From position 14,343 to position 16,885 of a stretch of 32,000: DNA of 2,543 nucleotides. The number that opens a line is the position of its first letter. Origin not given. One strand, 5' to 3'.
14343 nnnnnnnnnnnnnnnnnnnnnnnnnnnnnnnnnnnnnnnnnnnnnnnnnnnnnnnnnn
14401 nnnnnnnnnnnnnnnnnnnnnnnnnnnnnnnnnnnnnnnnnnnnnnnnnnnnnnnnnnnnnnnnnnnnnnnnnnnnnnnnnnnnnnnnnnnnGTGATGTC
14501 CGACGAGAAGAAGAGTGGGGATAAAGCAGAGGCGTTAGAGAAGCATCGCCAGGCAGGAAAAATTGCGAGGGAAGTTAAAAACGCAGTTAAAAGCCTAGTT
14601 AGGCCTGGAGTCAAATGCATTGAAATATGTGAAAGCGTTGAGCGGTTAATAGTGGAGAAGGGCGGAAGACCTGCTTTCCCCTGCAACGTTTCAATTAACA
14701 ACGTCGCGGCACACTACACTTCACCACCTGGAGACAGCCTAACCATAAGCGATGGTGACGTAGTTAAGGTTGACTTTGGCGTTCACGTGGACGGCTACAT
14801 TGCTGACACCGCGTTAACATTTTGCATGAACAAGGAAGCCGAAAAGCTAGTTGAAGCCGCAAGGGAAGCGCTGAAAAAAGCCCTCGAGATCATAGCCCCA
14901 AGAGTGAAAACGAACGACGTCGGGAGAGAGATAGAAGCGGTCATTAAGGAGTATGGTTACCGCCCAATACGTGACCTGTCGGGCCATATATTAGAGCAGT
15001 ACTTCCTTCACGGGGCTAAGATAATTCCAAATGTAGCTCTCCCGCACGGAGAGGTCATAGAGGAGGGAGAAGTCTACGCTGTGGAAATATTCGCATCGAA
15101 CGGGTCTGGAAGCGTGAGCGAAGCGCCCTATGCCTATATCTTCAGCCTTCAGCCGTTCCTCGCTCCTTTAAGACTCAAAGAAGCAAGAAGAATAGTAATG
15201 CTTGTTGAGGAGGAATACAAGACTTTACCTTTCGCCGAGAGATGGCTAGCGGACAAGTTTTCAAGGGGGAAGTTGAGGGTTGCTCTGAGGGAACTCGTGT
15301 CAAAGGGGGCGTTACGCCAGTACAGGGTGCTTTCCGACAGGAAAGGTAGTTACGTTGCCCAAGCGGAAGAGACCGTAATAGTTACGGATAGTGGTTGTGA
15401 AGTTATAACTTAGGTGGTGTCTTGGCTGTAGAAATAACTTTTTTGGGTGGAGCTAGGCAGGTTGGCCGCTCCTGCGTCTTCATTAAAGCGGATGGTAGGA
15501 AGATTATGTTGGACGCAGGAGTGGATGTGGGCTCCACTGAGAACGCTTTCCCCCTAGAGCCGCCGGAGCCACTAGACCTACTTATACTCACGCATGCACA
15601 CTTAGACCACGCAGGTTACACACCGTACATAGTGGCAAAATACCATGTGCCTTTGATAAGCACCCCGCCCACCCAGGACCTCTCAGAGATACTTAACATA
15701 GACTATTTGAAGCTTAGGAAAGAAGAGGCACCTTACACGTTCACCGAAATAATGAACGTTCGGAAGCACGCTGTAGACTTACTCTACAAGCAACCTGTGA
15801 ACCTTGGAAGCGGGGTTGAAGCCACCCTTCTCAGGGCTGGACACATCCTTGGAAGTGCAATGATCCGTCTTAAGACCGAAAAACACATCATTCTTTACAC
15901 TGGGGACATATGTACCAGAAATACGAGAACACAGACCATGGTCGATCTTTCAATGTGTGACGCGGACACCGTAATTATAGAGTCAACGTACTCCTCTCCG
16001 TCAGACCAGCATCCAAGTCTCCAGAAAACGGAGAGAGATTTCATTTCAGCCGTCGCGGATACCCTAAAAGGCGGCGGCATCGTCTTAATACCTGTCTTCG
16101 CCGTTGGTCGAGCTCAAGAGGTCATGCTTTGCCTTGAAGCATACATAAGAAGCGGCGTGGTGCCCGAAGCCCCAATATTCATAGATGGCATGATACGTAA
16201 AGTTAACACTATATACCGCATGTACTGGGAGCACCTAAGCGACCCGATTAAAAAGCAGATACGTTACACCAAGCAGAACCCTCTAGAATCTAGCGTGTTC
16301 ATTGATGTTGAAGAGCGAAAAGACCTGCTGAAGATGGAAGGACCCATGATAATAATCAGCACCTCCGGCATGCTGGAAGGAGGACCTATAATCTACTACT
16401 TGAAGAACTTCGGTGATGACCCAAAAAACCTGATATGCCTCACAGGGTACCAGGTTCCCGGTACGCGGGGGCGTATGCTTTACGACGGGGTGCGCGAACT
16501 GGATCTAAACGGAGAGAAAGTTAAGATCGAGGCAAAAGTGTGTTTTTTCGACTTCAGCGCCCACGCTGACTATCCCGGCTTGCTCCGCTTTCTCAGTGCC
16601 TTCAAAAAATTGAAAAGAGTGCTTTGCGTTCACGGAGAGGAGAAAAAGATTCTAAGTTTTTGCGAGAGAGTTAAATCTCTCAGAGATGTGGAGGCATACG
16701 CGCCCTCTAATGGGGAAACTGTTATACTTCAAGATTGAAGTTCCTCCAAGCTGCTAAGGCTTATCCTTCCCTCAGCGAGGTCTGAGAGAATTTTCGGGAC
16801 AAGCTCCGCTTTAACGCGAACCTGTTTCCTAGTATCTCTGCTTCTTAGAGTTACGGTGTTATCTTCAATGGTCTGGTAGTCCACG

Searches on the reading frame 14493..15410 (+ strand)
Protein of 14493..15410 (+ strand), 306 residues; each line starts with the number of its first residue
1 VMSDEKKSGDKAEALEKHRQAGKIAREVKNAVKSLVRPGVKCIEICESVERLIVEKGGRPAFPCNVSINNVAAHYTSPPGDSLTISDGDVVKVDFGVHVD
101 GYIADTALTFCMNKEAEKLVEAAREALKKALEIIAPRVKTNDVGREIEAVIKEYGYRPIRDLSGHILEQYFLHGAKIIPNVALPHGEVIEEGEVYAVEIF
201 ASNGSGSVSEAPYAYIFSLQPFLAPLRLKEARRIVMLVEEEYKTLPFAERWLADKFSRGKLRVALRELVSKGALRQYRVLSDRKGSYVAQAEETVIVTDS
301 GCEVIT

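Call 29: search_protein_families(library=pfam, proteins=[window:14493-15410:+])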
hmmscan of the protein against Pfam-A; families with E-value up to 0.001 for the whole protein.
window:14493-15410:+ (306 aa): 1 family
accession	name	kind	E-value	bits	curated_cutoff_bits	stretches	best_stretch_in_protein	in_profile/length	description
PF00557.29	Peptidase_M24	-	2.9e-35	122.4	23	1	16-199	1-187/208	Metallopeptidase family M24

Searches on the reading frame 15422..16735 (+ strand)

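Call 29: search_protein_families(library=pfam, proteins=[window:15422-16735:+])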
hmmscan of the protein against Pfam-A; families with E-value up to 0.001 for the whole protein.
window:15422-16735:+ (438 aa): 5 families
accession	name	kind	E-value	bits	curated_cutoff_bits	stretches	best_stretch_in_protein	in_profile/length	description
PF10996.14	Beta-Casp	-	1.2e-28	100.4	27.7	1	231-353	1-120/120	Beta-Casp domain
PF07521.17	RMMBL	-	1.5e-13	51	21.6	1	367-428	2-63/63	Zn-dependent metallo-hydrolase RNA specificity domain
PF00753.33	Lactamase_B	-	2.5e-11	44.3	22.7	1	14-84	4-77/196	Metallo-beta-lactamase superfamily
PF16661.11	Lactamase_B_6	-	3.2e-10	40.1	27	1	21-163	2-162/193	Metallo-beta-lactamase superfamily domain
PF12706.13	Lactamase_B_2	-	1.1e-07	32.1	27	1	26-195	1-171/200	Beta-lactamase superfamily domain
